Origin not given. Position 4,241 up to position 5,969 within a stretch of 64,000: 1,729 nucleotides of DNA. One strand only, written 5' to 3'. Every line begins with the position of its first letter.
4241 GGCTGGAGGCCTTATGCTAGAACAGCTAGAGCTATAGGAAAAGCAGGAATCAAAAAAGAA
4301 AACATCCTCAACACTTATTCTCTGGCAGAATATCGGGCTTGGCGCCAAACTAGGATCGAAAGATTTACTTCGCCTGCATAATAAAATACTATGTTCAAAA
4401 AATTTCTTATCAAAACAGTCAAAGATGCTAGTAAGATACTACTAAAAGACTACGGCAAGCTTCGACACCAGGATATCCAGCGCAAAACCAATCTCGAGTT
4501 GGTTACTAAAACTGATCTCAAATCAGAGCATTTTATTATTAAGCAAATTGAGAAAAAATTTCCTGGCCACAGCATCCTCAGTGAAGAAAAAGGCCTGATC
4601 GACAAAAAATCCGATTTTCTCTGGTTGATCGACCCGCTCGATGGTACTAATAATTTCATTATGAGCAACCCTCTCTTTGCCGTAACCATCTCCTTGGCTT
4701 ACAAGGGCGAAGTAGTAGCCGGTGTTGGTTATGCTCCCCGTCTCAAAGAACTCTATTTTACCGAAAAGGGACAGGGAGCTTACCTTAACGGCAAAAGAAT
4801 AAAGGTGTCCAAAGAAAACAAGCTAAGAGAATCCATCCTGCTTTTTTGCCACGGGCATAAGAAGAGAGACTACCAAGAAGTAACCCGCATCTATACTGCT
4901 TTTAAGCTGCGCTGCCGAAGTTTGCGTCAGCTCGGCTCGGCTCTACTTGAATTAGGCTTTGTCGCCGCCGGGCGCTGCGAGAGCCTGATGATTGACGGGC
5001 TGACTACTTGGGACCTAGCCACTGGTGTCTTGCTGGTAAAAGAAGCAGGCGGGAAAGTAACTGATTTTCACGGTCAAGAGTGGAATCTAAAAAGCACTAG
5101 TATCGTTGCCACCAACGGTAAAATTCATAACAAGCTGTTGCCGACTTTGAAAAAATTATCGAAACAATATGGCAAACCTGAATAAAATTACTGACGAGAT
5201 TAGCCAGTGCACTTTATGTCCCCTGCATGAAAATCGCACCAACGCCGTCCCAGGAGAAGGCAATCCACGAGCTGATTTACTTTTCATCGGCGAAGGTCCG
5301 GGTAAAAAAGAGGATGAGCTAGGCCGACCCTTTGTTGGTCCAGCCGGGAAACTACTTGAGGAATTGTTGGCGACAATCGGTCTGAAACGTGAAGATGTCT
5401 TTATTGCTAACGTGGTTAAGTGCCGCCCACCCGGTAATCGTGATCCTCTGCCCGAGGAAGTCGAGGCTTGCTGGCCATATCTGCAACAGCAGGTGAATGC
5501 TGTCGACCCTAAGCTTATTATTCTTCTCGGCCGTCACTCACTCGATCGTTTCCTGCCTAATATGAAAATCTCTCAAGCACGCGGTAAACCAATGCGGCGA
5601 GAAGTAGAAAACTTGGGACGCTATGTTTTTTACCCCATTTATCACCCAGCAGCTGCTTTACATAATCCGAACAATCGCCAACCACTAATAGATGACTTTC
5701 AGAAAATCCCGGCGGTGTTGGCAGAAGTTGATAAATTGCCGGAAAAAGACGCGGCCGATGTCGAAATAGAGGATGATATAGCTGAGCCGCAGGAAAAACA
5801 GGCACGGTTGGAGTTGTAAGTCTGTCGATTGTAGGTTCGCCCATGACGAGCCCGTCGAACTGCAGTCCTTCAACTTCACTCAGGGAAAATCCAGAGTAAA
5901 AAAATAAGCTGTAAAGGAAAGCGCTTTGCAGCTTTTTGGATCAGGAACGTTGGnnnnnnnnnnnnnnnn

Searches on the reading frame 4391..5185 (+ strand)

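Call 5: search_protein_families(library=pfam, proteins=[window:4391-5185:+], max_evalue=0.01)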
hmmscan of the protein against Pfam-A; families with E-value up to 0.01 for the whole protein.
window:4391-5185:+ (264 aa): 1 family
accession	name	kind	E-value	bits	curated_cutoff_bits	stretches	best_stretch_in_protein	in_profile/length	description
PF00459.30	Inositol_P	-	2.4e-62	211.3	27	1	4-255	7-268/271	Inositol monophosphatase family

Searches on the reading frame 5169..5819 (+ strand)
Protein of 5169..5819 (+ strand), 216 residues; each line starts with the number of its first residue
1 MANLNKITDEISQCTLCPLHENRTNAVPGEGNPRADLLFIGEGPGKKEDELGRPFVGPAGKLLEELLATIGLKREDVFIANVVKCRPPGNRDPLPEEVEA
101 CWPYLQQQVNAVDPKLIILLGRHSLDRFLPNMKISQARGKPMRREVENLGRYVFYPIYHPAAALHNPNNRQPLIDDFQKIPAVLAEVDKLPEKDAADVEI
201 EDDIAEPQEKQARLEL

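Call 5: search_protein_families(library=pfam, proteins=[window:5169-5819:+], max_evalue=0.01)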
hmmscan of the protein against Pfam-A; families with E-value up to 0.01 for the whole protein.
window:5169-5819:+ (216 aa): 1 family
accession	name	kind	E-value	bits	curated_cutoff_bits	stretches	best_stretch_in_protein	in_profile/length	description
PF03167.25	UDG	-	9.4e-37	126.7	24.3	1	28-171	1-129/141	Uracil DNA glycosylase superfamily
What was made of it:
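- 5169..5819 (+): Host flank: family-4 uracil-DNA glycosylase (UDG). It converges on the dehydrogenase. Pfam UDG, E 9e-37 (call 5).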
